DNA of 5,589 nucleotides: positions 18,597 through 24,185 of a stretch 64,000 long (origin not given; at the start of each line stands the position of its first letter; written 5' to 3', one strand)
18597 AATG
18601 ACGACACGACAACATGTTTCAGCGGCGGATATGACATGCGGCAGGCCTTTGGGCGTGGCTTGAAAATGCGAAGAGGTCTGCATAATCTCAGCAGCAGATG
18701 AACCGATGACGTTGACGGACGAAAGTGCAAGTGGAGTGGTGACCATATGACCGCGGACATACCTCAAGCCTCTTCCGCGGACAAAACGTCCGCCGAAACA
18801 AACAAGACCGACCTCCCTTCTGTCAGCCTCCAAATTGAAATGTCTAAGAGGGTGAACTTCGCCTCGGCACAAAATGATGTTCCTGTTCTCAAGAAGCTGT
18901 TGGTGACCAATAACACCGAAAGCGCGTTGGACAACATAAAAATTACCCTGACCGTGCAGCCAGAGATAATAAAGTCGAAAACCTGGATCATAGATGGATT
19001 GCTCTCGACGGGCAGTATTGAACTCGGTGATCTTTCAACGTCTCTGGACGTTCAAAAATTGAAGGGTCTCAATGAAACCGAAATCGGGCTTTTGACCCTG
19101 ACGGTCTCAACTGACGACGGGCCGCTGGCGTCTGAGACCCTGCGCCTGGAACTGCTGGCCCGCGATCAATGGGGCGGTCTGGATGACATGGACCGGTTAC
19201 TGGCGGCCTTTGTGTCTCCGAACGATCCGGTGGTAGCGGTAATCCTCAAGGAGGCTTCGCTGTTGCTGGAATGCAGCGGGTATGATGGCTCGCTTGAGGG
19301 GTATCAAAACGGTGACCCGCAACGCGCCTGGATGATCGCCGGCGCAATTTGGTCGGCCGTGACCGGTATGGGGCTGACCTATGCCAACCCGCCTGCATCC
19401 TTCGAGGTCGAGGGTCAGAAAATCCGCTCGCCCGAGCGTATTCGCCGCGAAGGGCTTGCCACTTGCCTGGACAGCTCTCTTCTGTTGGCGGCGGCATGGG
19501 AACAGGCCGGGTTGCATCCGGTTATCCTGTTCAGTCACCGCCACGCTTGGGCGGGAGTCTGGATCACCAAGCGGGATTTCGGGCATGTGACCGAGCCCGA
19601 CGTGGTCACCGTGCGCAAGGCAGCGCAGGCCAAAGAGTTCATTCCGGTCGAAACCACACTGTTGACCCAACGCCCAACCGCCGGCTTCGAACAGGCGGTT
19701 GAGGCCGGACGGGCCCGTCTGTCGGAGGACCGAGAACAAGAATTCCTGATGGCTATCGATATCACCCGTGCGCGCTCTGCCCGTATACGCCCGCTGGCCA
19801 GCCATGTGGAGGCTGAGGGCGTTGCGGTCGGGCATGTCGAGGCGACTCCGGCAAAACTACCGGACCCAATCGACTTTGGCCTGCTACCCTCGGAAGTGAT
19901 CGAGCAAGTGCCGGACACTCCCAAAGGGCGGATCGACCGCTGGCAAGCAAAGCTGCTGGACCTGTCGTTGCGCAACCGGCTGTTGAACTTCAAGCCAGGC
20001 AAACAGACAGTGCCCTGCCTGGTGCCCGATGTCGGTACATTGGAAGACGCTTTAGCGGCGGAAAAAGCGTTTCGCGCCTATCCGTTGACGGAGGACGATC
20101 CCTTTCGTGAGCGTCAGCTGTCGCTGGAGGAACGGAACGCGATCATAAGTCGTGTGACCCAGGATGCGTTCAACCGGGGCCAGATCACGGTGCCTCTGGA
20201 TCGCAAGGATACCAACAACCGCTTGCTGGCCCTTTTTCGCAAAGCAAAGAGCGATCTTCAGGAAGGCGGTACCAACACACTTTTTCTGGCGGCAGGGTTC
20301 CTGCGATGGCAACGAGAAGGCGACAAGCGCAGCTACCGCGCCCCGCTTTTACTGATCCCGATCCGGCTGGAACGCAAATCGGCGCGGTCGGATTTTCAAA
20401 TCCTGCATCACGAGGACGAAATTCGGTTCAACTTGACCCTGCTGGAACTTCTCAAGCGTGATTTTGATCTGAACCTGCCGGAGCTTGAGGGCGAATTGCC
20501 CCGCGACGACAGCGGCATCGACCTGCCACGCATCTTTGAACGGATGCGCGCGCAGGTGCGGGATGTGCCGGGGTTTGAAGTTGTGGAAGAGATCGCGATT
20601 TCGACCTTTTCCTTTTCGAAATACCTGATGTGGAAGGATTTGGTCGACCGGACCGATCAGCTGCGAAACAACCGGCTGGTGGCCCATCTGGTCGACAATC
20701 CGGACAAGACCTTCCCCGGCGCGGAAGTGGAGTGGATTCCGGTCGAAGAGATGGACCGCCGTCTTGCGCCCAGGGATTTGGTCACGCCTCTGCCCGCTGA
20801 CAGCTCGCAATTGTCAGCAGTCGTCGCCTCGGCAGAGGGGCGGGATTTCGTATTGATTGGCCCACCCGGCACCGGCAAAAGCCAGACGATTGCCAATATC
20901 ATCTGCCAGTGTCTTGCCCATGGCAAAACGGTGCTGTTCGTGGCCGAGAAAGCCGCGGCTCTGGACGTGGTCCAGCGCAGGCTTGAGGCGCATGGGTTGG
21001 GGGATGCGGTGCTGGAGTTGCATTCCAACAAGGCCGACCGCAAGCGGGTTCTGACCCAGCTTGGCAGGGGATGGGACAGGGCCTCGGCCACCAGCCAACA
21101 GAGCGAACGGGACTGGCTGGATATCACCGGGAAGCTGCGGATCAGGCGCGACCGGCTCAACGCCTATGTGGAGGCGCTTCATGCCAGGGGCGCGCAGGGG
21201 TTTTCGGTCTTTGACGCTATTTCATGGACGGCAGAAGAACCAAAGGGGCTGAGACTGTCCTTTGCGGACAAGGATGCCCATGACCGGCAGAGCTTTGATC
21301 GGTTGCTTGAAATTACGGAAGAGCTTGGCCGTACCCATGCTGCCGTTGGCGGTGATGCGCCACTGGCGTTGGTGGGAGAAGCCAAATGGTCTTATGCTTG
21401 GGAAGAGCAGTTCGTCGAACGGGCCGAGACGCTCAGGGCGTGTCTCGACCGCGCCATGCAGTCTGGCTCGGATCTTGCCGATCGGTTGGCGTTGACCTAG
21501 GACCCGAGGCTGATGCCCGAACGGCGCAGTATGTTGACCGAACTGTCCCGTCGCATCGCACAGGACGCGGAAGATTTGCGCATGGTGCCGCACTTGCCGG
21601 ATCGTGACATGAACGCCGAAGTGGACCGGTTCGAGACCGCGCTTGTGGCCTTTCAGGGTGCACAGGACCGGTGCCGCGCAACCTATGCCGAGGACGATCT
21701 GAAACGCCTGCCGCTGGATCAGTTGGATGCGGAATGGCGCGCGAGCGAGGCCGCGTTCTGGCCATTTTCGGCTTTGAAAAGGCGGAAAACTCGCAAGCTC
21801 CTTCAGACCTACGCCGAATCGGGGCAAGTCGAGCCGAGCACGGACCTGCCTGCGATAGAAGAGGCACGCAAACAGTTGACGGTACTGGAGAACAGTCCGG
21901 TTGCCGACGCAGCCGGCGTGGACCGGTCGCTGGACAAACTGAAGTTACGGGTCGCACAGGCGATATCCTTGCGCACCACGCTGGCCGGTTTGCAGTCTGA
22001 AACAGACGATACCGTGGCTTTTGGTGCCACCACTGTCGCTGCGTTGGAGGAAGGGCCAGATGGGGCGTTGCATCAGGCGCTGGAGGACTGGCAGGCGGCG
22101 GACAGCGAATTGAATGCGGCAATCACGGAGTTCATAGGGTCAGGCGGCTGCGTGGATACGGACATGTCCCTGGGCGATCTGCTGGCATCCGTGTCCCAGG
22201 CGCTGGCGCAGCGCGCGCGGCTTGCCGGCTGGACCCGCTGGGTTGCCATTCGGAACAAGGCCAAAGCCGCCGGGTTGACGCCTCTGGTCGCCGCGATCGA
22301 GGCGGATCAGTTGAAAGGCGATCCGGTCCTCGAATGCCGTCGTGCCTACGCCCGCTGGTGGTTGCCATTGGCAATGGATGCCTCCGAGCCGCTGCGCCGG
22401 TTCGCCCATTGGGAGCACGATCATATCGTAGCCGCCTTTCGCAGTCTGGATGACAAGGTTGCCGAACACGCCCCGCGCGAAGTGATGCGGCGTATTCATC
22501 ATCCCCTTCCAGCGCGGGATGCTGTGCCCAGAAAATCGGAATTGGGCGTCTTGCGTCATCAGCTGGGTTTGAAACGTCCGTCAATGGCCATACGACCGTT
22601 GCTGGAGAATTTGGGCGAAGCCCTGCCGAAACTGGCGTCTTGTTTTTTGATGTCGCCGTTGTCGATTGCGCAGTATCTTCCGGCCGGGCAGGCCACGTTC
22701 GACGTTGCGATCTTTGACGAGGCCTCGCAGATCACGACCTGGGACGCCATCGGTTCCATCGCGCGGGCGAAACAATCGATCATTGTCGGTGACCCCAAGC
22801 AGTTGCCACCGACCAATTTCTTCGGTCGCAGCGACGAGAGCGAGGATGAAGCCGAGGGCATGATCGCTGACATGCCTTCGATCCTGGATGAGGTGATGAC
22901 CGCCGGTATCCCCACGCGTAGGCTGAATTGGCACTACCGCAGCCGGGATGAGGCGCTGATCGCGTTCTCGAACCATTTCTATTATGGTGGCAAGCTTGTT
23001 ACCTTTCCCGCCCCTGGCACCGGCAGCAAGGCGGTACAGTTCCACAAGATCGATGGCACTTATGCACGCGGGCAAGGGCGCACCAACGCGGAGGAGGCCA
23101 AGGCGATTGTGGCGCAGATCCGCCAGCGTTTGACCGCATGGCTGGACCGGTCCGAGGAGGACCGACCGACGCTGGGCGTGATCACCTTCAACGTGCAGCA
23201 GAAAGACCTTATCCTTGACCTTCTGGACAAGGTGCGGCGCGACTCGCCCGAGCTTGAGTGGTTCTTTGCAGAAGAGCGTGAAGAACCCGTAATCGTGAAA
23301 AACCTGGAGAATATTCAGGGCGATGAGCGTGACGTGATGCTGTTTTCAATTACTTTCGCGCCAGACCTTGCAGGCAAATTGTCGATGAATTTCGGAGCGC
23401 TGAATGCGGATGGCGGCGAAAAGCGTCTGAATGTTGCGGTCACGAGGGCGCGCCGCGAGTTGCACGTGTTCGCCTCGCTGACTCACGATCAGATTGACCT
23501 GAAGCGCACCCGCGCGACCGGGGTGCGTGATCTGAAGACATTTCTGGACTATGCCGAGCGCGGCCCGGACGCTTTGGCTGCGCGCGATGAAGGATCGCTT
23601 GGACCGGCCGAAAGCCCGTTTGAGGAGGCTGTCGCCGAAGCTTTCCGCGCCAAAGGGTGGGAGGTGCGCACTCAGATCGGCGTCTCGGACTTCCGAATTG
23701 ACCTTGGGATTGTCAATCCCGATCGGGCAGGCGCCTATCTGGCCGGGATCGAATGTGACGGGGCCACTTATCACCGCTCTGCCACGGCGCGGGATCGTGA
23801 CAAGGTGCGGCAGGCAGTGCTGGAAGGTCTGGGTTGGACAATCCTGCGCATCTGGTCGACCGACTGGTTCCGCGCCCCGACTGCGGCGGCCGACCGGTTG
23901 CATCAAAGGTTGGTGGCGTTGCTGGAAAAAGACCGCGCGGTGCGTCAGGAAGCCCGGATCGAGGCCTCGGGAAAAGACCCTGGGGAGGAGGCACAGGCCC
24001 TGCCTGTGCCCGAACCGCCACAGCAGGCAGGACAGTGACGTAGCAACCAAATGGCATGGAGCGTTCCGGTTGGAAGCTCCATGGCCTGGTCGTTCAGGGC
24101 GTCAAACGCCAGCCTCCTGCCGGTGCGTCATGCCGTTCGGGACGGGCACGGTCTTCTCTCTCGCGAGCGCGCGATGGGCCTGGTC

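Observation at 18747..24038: Giant DUF4011 / SF1-helicase / DUF3320 (REase-like) gene interrupted by a single in-frame TAG at 21498-21500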

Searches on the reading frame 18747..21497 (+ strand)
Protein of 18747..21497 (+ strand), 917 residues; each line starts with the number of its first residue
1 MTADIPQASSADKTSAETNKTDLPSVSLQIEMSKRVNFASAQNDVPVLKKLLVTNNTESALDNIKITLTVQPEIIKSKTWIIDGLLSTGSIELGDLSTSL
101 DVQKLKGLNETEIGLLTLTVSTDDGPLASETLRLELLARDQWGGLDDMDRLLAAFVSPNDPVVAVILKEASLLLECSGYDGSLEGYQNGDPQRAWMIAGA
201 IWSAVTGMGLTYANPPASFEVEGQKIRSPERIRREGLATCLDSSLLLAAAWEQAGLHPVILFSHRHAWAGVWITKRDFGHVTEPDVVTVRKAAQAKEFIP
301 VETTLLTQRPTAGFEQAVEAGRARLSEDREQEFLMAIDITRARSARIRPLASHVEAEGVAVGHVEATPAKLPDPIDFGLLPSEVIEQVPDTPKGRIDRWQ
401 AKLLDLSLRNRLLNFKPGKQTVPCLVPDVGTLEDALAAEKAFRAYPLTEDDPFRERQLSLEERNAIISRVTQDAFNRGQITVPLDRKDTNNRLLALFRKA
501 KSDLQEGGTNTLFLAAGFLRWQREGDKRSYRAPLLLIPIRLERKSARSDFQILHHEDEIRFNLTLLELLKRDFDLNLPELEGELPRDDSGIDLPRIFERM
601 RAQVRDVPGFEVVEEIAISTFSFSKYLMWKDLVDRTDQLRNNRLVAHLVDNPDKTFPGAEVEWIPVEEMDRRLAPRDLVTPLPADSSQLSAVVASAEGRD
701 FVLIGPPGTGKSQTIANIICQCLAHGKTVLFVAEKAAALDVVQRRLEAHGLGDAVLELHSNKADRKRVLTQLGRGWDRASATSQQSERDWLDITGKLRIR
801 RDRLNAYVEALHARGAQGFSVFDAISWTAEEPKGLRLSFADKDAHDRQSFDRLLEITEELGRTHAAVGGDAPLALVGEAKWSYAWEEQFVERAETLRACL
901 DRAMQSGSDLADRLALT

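Call 4: search_protein_families(library=pfam, proteins=[window:18747-21497:+], max_evalue=0.01)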
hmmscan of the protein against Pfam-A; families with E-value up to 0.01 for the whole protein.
window:18747-21497:+ (917 aa): 5 families
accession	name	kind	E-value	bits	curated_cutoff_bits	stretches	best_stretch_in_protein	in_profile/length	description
PF13195.11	DUF4011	-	5e-44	150.5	22.2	1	402-569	1-158/158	Protein of unknown function (DUF4011)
PF13086.12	AAA_11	-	5.3e-07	30.1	27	1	685-754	3-75/257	AAA domain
PF13604.12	AAA_30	-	1.7e-05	25.1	27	1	686-748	4-68/191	AAA domain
PF13245.12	AAA_19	-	0.00077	20.1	25.1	1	688-746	1-61/134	AAA domain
PF25199.1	nSTAND_NTPase5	-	0.0047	17.2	34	0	671-740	17-84/145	Novel STAND NTPase 5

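Call 5: search_protein_families(library=padloc, proteins=[window:18747-21497:+], max_evalue=0.01)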
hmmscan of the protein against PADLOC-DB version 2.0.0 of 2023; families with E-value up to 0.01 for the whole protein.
window:18747-21497:+ (917 aa): 7 families
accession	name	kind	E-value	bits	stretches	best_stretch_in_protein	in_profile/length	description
PDLC05009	PDC-S37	-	1.2e-111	372.7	1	395-916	9-529/1550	-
PDLC02194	Hhe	-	7.5e-44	147.4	1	472-772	205-514/1911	-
PDLC03920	MkoA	-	6.1e-09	32.7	1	685-782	617-720/1112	-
PDLC04140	mad8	-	2.8e-05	21.8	1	696-818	25-114/314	mads_8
PDLC03921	MkoA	-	0.0022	13.7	1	686-738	1029-1084/1607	-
PDLC05035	PDC-S53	-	0.0047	13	1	703-749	515-559/900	-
PDLC05064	PDC-S68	-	0.0093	11.7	0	699-735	701-737/1273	-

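Call 6: search_protein_families(library=ncbifam, proteins=[window:18747-21497:+], max_evalue=0.01)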
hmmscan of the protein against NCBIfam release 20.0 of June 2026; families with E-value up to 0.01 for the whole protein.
window:18747-21497:+ (917 aa): 6 families
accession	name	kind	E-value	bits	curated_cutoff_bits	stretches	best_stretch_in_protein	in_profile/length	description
NF058533.1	antiphage_ProA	equivalog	1.3e-296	987.8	1500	1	37-916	1-883/1903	anti-phage protein ProA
NF042953.1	Hhe_antiphage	equivalog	4.3e-70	236.6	2000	1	487-814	125-455/1797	DUF4011 domain-containing anti-phage protein Hhe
TIGR00376.1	TIGR00376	hypoth_equivalog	1.5e-09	36.8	348.9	1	685-747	160-223/639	IGHMBP2 family helicase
NF040671.1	PLuB_AAA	exception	9.4e-05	20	999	1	690-783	822-917/1256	PLuB system helicase-like protein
TIGR03744.1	traC_PFL_4706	equivalog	0.00035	18.6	520.6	1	702-758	478-534/892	conjugative transfer ATPase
TIGR01448.2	helicase_RecD2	equivalog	0.00082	17.6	500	1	685-733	318-366/713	SF1B family DNA helicase RecD2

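Call 26: find_encoding_contigs(protein=window:18747-21497:+, flank=10000, max_places=10)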
Protein window:18747-21497:+ (917 aa): 1 contig read that carries it; 1 place shown.
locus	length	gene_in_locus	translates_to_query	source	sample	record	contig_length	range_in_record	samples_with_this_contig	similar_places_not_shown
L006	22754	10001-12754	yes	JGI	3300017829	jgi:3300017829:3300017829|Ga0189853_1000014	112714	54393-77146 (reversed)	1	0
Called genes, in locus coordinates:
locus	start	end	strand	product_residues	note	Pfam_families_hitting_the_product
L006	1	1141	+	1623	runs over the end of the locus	PF21075:GDH_ACT1, PF21073:GDH_HM1, PF21076:GDH_ACT2, PF21079:GDH_HM2, PF21077:GDH_ACT3, PF21078:GDH_HM3, PF05088:Bac_GDH_CD, PF21074:GDH_C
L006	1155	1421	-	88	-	-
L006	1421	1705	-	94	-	-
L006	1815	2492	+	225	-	PF13643:DUF4145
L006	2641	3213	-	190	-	PF18810:PBECR2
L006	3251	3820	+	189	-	-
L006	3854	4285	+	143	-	-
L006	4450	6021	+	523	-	PF03023:MurJ, PF13440:Polysacc_synt_3 (weak)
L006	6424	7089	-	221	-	PF02798:GST_N, PF13409:GST_N_2, PF13417:GST_N_3, PF13410:GST_C_2 (weak)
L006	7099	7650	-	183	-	-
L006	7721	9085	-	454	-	PF00202:Aminotran_3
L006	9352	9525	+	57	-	-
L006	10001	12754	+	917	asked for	PF13604:AAA_30 (faint), PF13195:DUF4011, PF13086:AAA_11 (weak)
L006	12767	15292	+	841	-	PF13086:AAA_11, PF13087:AAA_12, PF18741:MTES_1575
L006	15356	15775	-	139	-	PF06803:DUF1232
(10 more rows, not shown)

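Call 47: list_cluster_members(proteins=[window:18747-21497:+, window:21513-24035:+])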
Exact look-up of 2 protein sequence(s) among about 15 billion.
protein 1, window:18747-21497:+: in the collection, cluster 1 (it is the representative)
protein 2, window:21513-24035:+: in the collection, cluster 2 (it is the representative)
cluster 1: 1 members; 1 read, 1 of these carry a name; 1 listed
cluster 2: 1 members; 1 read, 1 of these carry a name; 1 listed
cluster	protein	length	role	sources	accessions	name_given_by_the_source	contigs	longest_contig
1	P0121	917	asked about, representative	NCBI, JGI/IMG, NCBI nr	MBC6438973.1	MAG: DUF4011 domain-containing protein [Rhodospirillales bacterium] | DUF4011 domain-containing protein [Rhodospirillales bacterium]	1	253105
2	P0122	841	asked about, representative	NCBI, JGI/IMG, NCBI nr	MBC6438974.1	MAG: hypothetical protein GDA49_00880 [Rhodospirillales bacterium] | hypothetical protein [Rhodospirillales bacterium]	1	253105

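Call 48: search_solved_structures(query=window:18747-21497:+, max_evalue=0.01)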
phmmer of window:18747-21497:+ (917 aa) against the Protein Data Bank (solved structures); distinct sequences matched with E-value up to 0.01: 2.
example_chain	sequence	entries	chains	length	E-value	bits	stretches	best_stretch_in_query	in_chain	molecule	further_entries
4b3f_X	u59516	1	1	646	0.00083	20.7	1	684-746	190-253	DNA-BINDING PROTEIN SMUBP-2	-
4b3g_A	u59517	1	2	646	0.00087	20.6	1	684-746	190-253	DNA-BINDING PROTEIN SMUBP-2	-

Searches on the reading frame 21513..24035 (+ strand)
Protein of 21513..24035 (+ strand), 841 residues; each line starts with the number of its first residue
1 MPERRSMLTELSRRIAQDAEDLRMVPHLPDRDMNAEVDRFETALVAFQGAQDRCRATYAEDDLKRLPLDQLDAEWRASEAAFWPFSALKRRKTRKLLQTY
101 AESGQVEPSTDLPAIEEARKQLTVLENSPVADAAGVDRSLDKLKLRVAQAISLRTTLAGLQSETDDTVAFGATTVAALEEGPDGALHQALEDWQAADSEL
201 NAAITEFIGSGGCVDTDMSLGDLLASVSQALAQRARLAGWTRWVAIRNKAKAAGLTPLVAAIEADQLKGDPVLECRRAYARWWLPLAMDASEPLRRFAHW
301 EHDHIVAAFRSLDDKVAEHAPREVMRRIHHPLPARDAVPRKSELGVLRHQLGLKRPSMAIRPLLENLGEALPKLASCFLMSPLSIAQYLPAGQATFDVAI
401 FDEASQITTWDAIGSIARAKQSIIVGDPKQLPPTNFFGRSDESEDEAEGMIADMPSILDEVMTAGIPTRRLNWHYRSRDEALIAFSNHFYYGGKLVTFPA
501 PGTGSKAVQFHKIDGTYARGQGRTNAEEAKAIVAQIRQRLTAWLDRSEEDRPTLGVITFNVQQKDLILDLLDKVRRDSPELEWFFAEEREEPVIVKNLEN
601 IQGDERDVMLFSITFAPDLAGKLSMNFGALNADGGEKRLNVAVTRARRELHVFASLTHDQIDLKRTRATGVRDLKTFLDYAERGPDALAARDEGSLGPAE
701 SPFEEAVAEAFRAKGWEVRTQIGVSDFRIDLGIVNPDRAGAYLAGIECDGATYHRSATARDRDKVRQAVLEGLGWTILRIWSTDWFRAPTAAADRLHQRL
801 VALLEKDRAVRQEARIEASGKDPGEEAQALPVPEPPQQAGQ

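Call 4: search_protein_families(library=pfam, proteins=[window:21513-24035:+], max_evalue=0.01)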
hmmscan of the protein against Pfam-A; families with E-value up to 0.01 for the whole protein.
window:21513-24035:+ (841 aa): 5 families
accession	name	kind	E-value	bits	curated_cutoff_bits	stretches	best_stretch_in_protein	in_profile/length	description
PF18741.7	MTES_1575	-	4.3e-35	120.1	38.2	1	703-800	1-96/96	REase_MTES_1575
PF13087.12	AAA_12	-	8.3e-16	58.6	27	1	456-654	4-192/195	AAA domain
PF13086.12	AAA_11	-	6.3e-08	33.1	27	1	393-434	211-253/257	AAA domain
PF04480.18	DUF559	-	0.00061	20.1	20.6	1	746-796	57-104/109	Protein of unknown function (DUF559)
PF01443.25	Viral_helicase1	-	0.0061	16.8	21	0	387-434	49-100/228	Viral superfamily 1 RNA helicase core domain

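Call 5: search_protein_families(library=padloc, proteins=[window:21513-24035:+], max_evalue=0.01)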
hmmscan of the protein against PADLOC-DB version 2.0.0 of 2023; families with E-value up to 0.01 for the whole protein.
window:21513-24035:+ (841 aa): 6 families
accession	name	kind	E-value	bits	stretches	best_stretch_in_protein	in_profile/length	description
PDLC05009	PDC-S37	-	7.9e-223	741.1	1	32-815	565-1353/1550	-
PDLC02194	Hhe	-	3.4e-122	407.1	1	195-794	1175-1774/1911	-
PDLC03924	MkoC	-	6e-26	88.9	2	472-656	774-944/1136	-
PDLC03920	MkoA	-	2.7e-21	73.6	1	393-683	789-1099/1112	-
PDLC03921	MkoA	-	3.6e-08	29.5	1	518-654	1440-1565/1607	-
PDLC01734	typeIV_RecD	-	0.0025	14.1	1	396-434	435-476/763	RecD_0_IVD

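Call 6: search_protein_families(library=ncbifam, proteins=[window:21513-24035:+], max_evalue=0.01)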
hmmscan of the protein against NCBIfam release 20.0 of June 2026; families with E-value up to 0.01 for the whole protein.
window:21513-24035:+ (841 aa): 4 families
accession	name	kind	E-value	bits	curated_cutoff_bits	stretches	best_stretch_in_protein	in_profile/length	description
NF058533.1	antiphage_ProA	equivalog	6.8e-290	965.4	1500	1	5-822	893-1725/1903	anti-phage protein ProA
NF042953.1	Hhe_antiphage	equivalog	2.6e-167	558.9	2000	1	210-813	1091-1693/1797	DUF4011 domain-containing anti-phage protein Hhe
NF040671.1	PLuB_AAA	exception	2.5e-19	68.2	999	2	392-496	959-1074/1256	PLuB system helicase-like protein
TIGR00376.1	TIGR00376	hypoth_equivalog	1.7e-15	56.5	348.9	2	394-496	362-454/639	IGHMBP2 family helicase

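Call 49: search_solved_structures(query=window:21513-24035:+, max_evalue=0.01)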
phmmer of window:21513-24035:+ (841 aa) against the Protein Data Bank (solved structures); distinct sequences matched with E-value up to 0.01: 7.
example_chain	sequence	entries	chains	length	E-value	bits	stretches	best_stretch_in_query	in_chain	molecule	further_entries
4b3f_X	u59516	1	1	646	5.9e-05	24.6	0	342-439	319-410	DNA-BINDING PROTEIN SMUBP-2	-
4b3g_A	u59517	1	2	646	6.1e-05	24.6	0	342-439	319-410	DNA-BINDING PROTEIN SMUBP-2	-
5mzn_A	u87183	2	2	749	0.00022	22.8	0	392-440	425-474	Helicase SEN1,Helicase SEN1 | Helicase SEN1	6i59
8ram_O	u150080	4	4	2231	0.0023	19.4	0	391-440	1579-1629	Helicase SEN1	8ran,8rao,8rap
5eax_A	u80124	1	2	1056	0.0023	19.4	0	392-495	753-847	DNA replication ATP-dependent helicase/nuclease DNA2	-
5eaw_A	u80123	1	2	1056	0.0023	19.4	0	392-495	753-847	DNA replication ATP-dependent helicase/nuclease DNA2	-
5ean_A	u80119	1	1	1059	0.0023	19.4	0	392-495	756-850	DNA replication ATP-dependent helicase/nuclease DNA2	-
